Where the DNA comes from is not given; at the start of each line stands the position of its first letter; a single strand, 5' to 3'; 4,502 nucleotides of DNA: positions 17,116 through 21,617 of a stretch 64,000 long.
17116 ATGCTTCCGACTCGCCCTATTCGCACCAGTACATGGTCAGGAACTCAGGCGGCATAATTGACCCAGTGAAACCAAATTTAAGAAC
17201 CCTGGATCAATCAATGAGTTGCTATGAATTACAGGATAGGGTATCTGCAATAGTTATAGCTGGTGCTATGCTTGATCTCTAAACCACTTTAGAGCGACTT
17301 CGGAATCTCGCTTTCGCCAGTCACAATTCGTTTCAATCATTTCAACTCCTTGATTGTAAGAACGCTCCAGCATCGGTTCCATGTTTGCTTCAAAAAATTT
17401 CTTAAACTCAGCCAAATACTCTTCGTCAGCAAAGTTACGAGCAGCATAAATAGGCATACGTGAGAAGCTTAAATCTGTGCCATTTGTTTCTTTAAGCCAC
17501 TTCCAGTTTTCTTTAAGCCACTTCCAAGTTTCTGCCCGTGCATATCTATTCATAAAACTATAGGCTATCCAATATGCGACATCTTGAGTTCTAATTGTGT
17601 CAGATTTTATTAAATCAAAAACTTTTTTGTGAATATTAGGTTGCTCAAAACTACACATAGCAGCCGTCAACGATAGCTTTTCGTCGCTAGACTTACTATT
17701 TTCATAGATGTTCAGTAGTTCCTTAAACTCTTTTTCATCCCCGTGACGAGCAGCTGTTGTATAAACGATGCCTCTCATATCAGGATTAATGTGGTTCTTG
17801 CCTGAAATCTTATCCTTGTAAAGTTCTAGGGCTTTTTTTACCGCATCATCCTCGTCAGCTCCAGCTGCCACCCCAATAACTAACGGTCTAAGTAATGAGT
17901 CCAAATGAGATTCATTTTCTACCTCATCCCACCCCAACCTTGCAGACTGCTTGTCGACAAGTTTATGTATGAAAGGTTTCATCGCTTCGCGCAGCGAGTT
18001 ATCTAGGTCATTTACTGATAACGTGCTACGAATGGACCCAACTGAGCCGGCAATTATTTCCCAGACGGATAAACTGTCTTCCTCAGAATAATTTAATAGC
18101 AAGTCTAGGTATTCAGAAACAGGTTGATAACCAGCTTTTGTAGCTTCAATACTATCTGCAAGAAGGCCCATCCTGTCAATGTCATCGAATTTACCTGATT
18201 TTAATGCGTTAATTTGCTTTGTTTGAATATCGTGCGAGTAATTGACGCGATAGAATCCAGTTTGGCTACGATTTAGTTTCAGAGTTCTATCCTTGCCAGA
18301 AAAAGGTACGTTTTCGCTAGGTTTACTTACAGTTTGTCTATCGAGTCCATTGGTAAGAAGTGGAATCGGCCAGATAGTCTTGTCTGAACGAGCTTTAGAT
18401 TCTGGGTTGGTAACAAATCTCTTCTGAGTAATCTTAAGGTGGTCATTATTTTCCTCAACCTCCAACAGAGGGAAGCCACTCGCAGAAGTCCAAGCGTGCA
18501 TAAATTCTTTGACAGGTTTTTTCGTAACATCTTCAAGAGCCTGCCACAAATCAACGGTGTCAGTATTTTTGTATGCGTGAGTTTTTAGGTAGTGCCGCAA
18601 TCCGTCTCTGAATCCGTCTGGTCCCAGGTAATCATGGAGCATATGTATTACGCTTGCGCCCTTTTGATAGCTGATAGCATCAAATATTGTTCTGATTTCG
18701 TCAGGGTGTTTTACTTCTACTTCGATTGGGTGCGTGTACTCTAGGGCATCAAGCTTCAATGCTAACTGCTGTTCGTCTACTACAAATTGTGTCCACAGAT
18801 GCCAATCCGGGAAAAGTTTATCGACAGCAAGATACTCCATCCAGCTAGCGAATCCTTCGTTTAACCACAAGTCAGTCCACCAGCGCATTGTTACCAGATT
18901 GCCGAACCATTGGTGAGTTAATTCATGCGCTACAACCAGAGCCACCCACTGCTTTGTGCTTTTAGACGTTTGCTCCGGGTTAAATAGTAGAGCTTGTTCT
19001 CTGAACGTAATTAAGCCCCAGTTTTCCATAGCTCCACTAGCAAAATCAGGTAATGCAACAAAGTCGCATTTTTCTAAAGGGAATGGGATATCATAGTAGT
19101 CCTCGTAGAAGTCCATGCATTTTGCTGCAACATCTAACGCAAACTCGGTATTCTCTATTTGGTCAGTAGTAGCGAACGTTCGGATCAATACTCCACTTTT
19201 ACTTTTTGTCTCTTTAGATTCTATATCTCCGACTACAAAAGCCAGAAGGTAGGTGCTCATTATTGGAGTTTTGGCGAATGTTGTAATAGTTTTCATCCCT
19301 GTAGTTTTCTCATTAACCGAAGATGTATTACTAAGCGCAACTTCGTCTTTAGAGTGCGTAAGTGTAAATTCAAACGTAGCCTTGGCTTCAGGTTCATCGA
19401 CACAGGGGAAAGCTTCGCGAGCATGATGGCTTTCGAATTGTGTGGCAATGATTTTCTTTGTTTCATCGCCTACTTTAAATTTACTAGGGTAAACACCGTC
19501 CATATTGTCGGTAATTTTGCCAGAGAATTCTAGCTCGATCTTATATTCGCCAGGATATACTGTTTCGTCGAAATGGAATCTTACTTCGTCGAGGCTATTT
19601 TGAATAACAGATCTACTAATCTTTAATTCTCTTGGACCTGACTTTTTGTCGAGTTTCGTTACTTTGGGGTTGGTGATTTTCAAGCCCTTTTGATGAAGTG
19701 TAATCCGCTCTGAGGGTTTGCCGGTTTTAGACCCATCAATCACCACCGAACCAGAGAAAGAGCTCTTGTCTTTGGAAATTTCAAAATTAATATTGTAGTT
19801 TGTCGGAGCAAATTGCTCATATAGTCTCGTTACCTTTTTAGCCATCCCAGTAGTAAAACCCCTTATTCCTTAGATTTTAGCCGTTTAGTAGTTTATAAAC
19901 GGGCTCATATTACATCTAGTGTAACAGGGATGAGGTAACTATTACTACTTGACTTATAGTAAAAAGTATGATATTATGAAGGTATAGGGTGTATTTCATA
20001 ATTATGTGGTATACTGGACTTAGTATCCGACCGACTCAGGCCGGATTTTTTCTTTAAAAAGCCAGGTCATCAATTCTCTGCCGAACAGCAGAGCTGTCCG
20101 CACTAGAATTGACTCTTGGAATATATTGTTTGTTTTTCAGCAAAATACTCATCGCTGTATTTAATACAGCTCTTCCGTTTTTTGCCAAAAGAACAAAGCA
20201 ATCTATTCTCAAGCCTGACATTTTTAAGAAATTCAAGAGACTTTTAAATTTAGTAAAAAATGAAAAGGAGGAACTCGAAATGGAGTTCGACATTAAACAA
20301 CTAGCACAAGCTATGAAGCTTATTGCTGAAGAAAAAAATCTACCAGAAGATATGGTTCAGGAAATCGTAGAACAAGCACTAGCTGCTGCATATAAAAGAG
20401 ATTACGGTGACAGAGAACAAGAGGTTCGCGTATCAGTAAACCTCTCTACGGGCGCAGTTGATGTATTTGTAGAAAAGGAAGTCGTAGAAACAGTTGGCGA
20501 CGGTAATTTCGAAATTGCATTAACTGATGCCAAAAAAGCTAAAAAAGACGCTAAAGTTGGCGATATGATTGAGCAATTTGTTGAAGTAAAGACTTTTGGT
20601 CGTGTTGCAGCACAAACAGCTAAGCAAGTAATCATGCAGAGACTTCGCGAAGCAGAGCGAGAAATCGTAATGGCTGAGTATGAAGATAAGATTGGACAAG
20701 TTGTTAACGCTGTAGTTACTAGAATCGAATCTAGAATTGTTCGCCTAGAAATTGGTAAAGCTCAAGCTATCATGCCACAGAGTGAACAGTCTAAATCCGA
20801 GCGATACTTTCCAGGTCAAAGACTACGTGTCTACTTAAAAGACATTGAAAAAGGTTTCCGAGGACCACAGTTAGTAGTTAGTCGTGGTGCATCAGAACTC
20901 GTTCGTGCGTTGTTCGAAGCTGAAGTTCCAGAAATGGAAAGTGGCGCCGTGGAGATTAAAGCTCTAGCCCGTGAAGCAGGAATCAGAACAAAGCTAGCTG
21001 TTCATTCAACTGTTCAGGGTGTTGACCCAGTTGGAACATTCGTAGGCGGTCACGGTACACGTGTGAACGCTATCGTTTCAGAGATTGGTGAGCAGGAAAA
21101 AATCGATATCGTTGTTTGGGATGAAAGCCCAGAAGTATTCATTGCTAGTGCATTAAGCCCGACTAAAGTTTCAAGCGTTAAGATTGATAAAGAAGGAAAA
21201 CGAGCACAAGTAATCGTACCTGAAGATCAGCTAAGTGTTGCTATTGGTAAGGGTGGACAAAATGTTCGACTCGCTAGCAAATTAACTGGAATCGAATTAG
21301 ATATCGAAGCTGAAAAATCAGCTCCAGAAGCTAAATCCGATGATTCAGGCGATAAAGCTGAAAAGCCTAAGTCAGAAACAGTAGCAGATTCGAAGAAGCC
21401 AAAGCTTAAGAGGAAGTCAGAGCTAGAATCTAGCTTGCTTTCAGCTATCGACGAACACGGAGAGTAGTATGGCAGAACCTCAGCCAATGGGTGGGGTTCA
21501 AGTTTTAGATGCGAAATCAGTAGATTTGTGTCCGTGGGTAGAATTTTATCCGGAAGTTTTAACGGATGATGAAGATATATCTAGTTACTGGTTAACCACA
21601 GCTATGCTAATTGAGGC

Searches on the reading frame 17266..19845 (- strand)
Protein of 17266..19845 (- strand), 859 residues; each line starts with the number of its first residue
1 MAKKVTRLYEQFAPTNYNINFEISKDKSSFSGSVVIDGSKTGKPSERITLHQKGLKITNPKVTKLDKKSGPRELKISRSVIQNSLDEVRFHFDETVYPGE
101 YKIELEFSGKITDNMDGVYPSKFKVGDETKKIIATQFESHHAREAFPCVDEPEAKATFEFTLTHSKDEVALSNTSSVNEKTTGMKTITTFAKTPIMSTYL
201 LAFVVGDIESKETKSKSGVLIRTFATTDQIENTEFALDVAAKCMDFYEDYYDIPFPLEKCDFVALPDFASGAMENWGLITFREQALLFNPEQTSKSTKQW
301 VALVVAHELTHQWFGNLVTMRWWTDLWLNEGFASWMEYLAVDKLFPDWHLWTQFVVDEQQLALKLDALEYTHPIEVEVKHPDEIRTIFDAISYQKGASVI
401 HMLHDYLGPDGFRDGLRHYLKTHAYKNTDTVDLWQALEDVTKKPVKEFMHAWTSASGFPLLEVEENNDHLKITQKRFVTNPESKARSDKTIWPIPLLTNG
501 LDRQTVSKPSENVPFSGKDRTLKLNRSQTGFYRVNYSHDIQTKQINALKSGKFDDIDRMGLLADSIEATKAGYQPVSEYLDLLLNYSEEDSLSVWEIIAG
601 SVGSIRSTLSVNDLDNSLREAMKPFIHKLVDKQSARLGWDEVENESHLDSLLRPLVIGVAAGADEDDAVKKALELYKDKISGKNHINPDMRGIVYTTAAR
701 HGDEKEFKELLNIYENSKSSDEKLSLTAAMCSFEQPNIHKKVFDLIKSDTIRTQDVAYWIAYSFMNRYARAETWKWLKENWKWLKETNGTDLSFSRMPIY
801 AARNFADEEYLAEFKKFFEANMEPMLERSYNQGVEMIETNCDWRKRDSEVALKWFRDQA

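Call 8: search_protein_families(library=pfam, proteins=[window:17266-19845:-])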
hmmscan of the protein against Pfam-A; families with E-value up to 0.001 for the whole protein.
window:17266-19845:- (859 aa): 3 families
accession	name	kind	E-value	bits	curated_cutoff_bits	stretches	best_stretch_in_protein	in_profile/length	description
PF01433.26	Peptidase_M1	-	9.4e-92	307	27.7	1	235-452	1-218/218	Peptidase family M1 domain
PF11838.14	ERAP1_C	-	3.5e-80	270.2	38.2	1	522-838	2-317/318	ERAP1-like C-terminal domain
PF17900.6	Peptidase_M1_N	-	2e-47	162.2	25.8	1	14-200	2-186/186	Peptidase M1 N-terminal domain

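Call 9: search_protein_families(library=ncbifam, proteins=[window:17266-19845:-])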
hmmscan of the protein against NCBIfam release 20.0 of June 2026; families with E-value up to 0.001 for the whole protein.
window:17266-19845:- (859 aa): 3 families
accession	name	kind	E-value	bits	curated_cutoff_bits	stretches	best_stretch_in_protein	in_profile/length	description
TIGR02412.1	pepN_strep_liv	equivalog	2.1e-89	300.9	591.2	1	96-478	85-460/832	aminopeptidase N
TIGR02414.1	pepN_proteo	equivalog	3.2e-49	167.9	718.2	1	13-532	8-516/868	aminopeptidase N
TIGR02411.1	leuko_A4_hydro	equivalog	7.4e-38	130.6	761.7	1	9-439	8-419/600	leukotriene-A(4) hydrolase/aminopeptidase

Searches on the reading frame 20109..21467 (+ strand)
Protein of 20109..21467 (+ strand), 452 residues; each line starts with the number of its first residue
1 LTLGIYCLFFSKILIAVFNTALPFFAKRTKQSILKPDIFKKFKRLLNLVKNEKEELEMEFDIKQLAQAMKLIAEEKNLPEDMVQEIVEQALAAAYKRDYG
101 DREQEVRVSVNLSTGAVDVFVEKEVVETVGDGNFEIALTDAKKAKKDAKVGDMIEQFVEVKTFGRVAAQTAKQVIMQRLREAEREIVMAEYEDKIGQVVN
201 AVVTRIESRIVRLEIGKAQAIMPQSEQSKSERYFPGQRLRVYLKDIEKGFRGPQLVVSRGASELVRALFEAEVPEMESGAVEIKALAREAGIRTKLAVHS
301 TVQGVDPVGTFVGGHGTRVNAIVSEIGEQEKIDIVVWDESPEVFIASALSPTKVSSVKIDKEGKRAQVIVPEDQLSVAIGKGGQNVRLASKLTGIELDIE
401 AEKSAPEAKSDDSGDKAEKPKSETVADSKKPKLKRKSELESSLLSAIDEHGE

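Call 8: search_protein_families(library=pfam, proteins=[window:20109-21467:+])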
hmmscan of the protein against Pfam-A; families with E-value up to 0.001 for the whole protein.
window:20109-21467:+ (452 aa): 5 families
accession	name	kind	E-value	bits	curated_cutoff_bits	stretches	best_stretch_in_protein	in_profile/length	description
PF08529.16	NusA_N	-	2.9e-37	128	23.8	1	65-185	2-119/119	NusA N-terminal domain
PF13184.12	KH_5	-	1.4e-20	73.6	27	1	290-359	1-69/69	NusA-like KH domain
PF00575.29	S1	-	9e-06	26.4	22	1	193-255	2-71/74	S1 RNA binding domain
PF23095.1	KH_NusA_C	-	5.1e-05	23.7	34.2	1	372-400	7-35/59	Transcription termination/antitermination protein NusA, KH domain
PF07650.23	KH_2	-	0.00022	21.4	22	1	350-393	11-54/78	KH domain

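Call 9: search_protein_families(library=ncbifam, proteins=[window:20109-21467:+])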
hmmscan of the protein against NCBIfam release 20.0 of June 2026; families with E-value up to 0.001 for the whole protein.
window:20109-21467:+ (452 aa): 4 families
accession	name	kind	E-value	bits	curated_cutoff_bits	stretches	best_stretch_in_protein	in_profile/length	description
TIGR01953.1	NusA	equivalog_domain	2.5e-110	368.7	253.4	1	65-403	2-339/340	transcription termination factor NusA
NF006645.0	PRK09202.4-5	equivalog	1.1e-65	222.3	532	1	50-409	4-377/540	transcription termination/antitermination protein NusA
NF006642.0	PRK09202.4-1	equivalog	2.2e-35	122.2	687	1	50-401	5-374/614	transcription termination/antitermination protein NusA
TIGR01952.1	nusA_arch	equivalog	1.2e-10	41.9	74.35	1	308-400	44-136/141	NusA-like transcription termination signal-binding factor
